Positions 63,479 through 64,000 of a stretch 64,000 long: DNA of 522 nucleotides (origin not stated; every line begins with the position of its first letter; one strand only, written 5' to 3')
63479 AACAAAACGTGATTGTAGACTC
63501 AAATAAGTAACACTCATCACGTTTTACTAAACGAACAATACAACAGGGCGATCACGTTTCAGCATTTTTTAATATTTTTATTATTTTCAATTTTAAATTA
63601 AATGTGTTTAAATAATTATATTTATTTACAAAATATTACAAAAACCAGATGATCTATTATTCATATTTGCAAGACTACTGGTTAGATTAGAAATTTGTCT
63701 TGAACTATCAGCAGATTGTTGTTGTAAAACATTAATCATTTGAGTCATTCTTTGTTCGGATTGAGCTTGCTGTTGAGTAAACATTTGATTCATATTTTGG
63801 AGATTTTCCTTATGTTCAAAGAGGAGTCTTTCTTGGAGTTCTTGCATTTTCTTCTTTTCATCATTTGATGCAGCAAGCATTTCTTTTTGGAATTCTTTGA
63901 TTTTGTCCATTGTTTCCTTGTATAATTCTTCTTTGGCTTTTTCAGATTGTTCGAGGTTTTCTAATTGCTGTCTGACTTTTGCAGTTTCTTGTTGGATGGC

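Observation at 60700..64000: Tandem pair of GBP-like large GTPases, both ending in prenylation (CaaX) boxes, with a novel roughly 330-aa N-terminal domain on the complete copy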

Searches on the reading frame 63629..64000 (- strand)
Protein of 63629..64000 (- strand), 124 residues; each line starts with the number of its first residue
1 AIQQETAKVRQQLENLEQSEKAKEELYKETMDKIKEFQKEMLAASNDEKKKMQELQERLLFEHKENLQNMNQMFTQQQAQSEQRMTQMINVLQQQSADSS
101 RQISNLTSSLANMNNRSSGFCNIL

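Call 8: find_homologous_proteins(query=window:63629-64000:-)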
Query window:63629-64000:-: 7 candidates shared short words with the query, none scored E <= 0.001.

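Call 51: find_related_loci(query=A4, collection=metagenome_contigs, flank=6000)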
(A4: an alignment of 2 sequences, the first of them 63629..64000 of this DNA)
Query A4 (124 aa) in metagenome_contigs; peptide patterns used: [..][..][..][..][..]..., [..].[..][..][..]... (x = any residue, [..] = any of these).
600 stretches matched a pattern, but none encodes a relative of the query by tblastn (E <= 1e-3).
